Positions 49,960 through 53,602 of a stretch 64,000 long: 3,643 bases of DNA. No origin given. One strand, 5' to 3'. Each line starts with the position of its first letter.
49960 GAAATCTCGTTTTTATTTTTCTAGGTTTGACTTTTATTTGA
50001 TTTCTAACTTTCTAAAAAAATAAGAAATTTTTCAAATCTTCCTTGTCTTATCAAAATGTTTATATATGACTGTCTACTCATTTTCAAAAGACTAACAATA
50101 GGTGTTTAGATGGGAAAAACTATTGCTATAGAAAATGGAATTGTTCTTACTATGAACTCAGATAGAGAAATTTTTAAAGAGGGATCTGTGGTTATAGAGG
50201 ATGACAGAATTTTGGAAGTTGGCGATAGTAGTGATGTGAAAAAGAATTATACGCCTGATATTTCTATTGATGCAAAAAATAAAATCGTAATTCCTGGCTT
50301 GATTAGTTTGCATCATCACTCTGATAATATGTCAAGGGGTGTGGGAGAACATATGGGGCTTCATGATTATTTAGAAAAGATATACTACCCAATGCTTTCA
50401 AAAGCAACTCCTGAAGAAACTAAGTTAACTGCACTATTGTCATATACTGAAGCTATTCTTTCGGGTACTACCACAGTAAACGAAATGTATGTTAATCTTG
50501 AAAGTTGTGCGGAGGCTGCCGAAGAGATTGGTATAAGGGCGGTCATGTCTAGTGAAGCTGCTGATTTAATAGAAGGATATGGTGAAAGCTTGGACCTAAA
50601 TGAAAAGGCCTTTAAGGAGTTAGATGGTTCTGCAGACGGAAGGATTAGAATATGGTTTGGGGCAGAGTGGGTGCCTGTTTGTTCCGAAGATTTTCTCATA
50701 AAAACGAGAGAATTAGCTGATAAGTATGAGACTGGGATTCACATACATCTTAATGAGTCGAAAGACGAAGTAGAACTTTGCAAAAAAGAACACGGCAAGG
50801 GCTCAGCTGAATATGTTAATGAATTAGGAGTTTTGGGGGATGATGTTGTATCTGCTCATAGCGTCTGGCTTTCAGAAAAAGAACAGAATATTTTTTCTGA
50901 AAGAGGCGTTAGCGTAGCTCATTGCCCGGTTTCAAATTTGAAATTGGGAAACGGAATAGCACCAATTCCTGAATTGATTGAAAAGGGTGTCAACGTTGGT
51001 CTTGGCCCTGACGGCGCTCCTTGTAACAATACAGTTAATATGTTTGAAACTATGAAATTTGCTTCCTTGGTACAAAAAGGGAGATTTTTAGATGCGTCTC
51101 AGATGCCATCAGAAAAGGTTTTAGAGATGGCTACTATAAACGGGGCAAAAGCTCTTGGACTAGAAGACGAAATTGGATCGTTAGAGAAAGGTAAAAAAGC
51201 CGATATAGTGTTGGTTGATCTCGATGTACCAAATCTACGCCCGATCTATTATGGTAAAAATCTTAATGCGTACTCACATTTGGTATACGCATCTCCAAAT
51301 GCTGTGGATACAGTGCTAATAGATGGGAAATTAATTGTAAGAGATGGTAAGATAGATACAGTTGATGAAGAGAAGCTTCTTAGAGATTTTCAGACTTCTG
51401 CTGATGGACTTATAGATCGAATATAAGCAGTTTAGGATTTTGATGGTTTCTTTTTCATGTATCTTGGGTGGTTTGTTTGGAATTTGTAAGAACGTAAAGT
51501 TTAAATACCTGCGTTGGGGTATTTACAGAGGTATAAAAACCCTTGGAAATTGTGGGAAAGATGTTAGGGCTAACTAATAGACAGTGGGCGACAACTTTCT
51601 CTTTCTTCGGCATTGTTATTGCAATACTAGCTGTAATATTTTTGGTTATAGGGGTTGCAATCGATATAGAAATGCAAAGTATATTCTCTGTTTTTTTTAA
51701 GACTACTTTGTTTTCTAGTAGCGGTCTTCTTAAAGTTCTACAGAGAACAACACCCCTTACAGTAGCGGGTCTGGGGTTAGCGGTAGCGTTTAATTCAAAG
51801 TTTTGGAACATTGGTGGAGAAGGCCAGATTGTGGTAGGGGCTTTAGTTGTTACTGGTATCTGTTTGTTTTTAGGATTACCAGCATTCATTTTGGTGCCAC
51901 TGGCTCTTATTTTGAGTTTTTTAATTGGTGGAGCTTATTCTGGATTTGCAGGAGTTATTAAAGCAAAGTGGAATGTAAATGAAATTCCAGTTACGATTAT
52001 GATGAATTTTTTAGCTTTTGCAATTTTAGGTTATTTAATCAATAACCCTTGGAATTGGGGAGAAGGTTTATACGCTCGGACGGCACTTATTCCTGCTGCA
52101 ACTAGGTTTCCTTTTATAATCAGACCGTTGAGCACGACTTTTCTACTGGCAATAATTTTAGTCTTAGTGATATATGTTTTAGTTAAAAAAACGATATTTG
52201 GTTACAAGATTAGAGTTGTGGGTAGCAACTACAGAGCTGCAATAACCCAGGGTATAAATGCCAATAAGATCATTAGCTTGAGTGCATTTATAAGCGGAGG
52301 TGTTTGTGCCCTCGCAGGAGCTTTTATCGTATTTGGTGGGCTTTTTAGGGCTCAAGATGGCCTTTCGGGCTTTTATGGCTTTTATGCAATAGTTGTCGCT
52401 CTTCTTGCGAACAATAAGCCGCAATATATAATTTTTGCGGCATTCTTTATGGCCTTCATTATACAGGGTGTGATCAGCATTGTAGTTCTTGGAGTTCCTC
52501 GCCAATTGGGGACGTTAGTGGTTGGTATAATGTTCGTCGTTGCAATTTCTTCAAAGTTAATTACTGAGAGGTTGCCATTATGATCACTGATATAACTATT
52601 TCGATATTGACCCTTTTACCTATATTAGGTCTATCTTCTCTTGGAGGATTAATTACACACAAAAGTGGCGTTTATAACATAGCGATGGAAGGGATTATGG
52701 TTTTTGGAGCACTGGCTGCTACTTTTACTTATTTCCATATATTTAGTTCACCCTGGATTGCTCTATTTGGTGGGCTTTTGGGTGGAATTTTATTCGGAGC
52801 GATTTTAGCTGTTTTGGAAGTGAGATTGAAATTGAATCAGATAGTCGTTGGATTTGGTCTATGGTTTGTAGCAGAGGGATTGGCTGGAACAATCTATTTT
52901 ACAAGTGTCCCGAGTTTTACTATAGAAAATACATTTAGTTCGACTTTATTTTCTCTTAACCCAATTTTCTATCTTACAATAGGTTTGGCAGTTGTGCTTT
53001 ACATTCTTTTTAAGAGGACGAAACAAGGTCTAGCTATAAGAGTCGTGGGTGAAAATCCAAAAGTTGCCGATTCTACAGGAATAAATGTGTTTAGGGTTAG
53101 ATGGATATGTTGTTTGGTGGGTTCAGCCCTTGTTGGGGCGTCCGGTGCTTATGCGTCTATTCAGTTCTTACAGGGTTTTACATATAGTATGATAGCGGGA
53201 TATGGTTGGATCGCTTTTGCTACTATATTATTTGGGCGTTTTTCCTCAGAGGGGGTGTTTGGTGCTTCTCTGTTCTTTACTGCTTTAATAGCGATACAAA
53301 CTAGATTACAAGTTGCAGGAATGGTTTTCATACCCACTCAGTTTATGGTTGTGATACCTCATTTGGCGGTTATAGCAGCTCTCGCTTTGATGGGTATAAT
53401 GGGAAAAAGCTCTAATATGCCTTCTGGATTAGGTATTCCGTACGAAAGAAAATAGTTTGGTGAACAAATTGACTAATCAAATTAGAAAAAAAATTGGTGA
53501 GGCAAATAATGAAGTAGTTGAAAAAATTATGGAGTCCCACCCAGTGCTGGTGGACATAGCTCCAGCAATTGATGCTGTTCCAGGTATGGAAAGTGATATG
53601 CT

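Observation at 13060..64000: ~50-kb island that reads like an undescribed anaerobic catabolic pathway for 5-substituted (amino)pyrimidines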

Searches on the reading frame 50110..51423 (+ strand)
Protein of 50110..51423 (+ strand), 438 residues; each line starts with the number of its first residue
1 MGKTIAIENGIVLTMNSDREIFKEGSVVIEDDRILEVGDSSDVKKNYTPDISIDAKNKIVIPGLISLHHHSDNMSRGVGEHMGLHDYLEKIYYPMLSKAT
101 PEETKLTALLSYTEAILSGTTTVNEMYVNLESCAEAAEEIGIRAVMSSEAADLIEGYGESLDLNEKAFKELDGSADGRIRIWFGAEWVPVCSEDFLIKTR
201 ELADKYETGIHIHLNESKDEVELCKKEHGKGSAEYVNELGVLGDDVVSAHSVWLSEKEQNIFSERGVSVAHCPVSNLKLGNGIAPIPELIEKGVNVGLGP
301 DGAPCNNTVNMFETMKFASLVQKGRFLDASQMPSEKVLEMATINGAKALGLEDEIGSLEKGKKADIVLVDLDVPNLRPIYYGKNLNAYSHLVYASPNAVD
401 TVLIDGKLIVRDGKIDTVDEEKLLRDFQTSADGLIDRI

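Call 5: search_protein_families(library=pfam, proteins=[window:50110-51423:+])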
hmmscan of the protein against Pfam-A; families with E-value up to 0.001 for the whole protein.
window:50110-51423:+ (438 aa): 3 families
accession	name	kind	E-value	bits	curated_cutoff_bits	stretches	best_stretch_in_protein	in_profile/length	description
PF01979.26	Amidohydro_1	-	1e-72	245.7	25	1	59-408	1-344/345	Amidohydrolase family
PF07969.17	Amidohydro_3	-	5.8e-21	75.9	29.7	1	135-375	196-450/472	Amidohydrolase family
PF22039.1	HUTI_composite_bact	-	0.00038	20.4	25.5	0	27-47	3-23/26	Imidazolonepropionase-like composite domain, bacteria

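Call 9: search_protein_families(library=ncbifam, proteins=[window:50110-51423:+], max_evalue=0.00001)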
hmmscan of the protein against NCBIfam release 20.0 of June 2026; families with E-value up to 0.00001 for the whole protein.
window:50110-51423:+ (438 aa): 55 families (the best 25 are shown)
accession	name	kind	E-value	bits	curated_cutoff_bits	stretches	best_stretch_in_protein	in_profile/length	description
NF005557.0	PRK07228.1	equivalog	1.1e-118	396.7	522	1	4-436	2-439/445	5'-deoxyadenosine deaminase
NF004701.0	PRK06038.1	equivalog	4.3e-117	391.4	609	1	4-437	5-429/432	N-ethylammeline chlorohydrolase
NF006252.0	PRK08393.1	equivalog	5e-96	322.3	617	1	5-430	3-419/424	N-ethylammeline chlorohydrolase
NF006549.0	PRK09045.1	equivalog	1.6e-93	313.7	540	1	6-427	11-432/444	TRZ/ATZ family hydrolase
NF004995.0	PRK06380.1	subfamily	1.2e-87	294.7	567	1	4-423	2-412/418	metal-dependent hydrolase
NF006055.0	PRK08203.1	equivalog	2.7e-79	266.8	532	2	192-436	215-452/455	8-oxoguanine deaminase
NF005211.0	PRK06687.1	equivalog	5.6e-70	236.2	703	1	12-419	9-418/419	TRZ/ATZ family protein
NF012037.0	PRK15493.1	equivalog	1.8e-69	234.6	779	1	9-426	7-425/435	bifunctional S-methyl-5'-thioadenosine deaminase/S-adenosylhomocysteine deaminase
NF005540.0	PRK07203.1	equivalog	1.6e-64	218.2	444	1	6-438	3-442/444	putative aminohydrolase SsnA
NF006056.0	PRK08204.1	subfamily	2.3e-61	208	391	2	227-437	228-443/449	hypothetical protein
NF009059.0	PRK12393.1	equivalog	3.2e-60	204.2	543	1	15-435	19-456/460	amidohydrolase family protein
TIGR03314.1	Se_ssnA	subfamily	1.1e-57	195.8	455.5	1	7-436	3-439/441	putative selenium metabolism protein SsnA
NF004801.0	PRK06151.1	subfamily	1.8e-50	172.2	416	1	10-435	9-463/491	chlorohydrolase family protein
TIGR02967.1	guan_deamin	equivalog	3.7e-50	171.1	375.4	1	20-377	2-368/401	guanine deaminase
NF006679.0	PRK09228.1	subfamily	3e-44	151.5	351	1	17-375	24-391/433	guanine deaminase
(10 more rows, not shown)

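Call 50: search_solved_structures(query=window:50110-51423:+, max_evalue=1e-30)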
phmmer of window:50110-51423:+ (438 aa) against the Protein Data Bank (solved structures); distinct sequences matched with E-value up to 1e-30: 11.
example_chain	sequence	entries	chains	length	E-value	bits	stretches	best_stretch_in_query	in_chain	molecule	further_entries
4f0r_A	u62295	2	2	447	1.6e-61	211.7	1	12-423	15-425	5-methylthioadenosine/S-adenosylhomocysteine deaminase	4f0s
4v1x_A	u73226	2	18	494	3.1e-59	204.1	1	170-425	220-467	ATRAZINE CHLOROHYDROLASE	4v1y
7ww2_A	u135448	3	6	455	2.8e-54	187.8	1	4-428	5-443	8-oxoguanine deaminase | Hydroxydechloroatrazine ethylaminohydrolase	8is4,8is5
3lnp_A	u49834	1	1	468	7.5e-54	186.4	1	24-428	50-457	Amidohydrolase family Protein OLEI01672_1_465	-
3hpa_A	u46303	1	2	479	7e-53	183.2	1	3-435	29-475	AMIDOHYDROLASE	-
1p1m_A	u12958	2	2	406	1.2e-51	179.1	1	50-427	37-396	Hypothetical protein TM0936 | Uncharacterized protein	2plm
1j6p_A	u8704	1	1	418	1.3e-51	179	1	50-427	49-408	METAL-DEPENDENT HYDROLASE OF CYTOSINEDEMANIASE/CHLOROHYDROLASE FAMILY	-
4dzh_A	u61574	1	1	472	7e-51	176.6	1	6-408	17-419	AMIDOHYDROLASE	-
4dyk_A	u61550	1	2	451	2e-47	165.2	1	29-425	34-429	AMIDOHYDROLASE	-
4gbd_A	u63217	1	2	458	2.1e-47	165.2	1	29-425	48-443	Putative uncharacterized protein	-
6ohb_A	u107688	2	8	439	1e-32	116.8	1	21-392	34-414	Guanine deaminase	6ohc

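Call 66: search_solved_structures(query=window:50110-51423:+, max_evalue=1e-50, show_alignments=5)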
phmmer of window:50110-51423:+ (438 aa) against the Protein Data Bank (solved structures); distinct sequences matched with E-value up to 1e-50: 8.
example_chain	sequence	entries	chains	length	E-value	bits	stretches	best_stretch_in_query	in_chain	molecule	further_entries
4f0r_A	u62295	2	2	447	1.6e-61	211.7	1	12-423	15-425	5-methylthioadenosine/S-adenosylhomocysteine deaminase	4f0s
4v1x_A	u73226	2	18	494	3.1e-59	204.1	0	170-425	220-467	ATRAZINE CHLOROHYDROLASE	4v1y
7ww2_A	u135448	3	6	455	2.8e-54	187.8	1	4-428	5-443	8-oxoguanine deaminase | Hydroxydechloroatrazine ethylaminohydrolase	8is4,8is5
3lnp_A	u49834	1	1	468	7.5e-54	186.4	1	24-428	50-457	Amidohydrolase family Protein OLEI01672_1_465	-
3hpa_A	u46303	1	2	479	7e-53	183.2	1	3-435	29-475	AMIDOHYDROLASE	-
1p1m_A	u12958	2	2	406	1.2e-51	179.1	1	50-427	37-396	Hypothetical protein TM0936 | Uncharacterized protein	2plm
1j6p_A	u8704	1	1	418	1.3e-51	179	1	50-427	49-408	METAL-DEPENDENT HYDROLASE OF CYTOSINEDEMANIASE/CHLOROHYDROLASE FAMILY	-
4dzh_A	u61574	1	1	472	7e-51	176.6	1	6-408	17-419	AMIDOHYDROLASE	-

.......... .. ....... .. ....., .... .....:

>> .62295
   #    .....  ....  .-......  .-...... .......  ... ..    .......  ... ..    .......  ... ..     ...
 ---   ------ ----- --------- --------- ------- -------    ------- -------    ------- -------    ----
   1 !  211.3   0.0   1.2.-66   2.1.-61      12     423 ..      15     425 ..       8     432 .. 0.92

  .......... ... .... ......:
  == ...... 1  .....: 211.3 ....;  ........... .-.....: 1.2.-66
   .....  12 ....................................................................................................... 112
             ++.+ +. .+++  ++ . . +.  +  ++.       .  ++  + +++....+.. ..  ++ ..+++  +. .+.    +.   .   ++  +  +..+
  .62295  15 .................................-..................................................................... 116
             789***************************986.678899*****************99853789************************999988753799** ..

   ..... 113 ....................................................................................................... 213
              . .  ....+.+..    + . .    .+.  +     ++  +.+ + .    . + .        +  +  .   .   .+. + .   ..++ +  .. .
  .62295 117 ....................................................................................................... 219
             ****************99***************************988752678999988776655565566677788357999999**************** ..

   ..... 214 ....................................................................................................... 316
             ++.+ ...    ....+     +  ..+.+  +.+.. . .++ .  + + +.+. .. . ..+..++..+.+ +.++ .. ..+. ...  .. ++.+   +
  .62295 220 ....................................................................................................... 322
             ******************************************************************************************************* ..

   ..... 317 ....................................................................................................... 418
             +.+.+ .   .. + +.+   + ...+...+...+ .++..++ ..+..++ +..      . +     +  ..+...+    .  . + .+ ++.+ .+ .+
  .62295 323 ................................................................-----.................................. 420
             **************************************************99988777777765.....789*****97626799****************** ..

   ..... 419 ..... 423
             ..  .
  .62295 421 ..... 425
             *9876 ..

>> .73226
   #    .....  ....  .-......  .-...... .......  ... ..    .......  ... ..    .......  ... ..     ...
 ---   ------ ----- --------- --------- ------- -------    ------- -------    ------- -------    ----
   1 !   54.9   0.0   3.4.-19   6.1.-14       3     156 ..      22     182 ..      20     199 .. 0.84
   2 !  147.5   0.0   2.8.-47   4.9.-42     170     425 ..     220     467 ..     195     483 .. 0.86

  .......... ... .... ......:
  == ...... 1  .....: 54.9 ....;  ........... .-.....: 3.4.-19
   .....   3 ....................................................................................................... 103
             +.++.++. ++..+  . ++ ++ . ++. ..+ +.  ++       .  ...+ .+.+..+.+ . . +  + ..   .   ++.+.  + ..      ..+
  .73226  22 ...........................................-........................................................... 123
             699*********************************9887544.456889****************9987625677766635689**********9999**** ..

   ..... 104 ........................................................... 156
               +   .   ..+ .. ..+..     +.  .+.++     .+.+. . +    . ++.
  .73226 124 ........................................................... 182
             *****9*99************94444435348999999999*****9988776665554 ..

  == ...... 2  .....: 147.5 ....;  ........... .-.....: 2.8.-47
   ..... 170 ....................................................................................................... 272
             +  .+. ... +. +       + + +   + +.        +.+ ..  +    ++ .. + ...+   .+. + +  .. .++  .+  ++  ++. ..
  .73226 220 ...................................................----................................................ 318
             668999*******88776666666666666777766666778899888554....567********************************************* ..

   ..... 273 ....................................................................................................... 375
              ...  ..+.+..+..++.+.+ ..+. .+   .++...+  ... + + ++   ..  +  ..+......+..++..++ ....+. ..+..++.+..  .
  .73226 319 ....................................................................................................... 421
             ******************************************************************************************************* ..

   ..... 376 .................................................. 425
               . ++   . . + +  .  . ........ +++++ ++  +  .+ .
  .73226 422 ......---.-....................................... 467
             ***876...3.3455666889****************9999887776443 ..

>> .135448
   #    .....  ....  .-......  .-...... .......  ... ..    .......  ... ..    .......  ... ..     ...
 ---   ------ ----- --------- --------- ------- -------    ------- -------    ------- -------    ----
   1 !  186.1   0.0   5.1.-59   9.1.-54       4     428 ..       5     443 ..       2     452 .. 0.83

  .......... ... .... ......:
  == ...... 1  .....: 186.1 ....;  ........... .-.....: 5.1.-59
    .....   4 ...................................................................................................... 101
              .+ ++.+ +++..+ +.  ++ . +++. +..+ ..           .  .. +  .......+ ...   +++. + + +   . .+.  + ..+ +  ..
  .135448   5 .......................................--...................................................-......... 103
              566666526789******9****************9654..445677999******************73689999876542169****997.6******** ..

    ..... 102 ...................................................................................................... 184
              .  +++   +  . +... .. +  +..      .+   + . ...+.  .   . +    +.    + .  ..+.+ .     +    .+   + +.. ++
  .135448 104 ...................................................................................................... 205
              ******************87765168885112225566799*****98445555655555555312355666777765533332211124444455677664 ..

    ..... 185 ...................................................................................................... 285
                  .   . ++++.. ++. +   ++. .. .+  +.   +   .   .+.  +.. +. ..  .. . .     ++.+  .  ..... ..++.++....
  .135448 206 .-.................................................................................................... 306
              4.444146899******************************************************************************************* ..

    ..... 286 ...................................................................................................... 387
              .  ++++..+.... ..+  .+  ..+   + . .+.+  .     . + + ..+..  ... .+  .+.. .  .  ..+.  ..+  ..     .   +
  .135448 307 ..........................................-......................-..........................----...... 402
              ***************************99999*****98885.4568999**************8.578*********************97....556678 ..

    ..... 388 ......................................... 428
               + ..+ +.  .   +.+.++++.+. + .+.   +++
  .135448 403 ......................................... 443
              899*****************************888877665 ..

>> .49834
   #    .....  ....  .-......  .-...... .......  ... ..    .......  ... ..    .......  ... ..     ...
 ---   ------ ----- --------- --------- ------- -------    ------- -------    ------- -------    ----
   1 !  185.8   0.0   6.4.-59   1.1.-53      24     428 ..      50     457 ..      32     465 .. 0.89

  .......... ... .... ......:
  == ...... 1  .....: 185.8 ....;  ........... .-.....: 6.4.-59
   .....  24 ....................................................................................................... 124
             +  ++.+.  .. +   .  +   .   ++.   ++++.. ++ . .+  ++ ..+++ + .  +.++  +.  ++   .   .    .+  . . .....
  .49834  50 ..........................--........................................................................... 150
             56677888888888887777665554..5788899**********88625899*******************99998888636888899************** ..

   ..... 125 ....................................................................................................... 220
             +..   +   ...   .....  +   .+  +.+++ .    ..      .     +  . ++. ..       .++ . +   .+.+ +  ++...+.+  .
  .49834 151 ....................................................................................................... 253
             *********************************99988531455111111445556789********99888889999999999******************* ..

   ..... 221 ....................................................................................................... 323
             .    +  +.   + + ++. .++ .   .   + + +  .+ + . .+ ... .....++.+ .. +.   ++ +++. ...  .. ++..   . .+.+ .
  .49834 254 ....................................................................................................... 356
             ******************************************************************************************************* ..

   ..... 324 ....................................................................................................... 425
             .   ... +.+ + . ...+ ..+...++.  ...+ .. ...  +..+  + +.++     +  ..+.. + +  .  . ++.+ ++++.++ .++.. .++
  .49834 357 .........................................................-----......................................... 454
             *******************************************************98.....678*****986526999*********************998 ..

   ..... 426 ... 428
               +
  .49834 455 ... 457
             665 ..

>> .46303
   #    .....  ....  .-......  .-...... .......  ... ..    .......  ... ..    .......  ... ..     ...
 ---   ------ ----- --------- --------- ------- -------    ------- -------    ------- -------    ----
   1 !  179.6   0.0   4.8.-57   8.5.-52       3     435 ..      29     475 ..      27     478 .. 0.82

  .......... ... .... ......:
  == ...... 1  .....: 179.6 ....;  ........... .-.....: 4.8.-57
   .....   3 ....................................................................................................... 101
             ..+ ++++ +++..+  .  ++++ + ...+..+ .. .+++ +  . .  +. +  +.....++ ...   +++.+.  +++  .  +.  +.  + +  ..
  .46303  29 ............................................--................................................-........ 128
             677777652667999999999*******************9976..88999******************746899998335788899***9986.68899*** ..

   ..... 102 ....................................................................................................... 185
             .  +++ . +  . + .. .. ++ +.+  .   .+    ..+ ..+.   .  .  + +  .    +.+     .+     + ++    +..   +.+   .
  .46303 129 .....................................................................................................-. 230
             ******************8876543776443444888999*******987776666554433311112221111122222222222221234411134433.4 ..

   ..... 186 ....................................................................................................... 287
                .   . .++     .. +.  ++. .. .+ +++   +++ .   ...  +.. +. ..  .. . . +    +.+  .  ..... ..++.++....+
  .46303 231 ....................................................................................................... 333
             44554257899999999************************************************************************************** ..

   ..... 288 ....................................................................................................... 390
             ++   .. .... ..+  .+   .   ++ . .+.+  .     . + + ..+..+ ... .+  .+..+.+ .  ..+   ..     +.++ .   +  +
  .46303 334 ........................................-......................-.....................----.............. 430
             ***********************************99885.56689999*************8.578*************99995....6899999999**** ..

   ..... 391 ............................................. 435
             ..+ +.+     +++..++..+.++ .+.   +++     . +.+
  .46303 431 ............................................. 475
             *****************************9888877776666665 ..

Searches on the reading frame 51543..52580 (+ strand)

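Call 5: search_protein_families(library=pfam, proteins=[window:51543-52580:+])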
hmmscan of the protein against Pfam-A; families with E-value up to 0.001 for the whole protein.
window:51543-52580:+ (346 aa): 1 family
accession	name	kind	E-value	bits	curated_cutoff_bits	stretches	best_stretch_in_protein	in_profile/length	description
PF02653.21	BPD_transp_2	-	7.9e-31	107.6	26.8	1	62-334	2-268/269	Branched-chain amino acid transport system / permease component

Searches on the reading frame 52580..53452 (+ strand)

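Call 6: search_protein_families(library=pfam, proteins=[window:52580-53452:+])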
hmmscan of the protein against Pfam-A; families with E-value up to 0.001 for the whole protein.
window:52580-53452:+ (291 aa): 1 family
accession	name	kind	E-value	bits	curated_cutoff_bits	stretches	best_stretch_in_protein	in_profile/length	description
PF02653.21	BPD_transp_2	-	1.6e-29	103.3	26.8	1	6-243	2-250/269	Branched-chain amino acid transport system / permease component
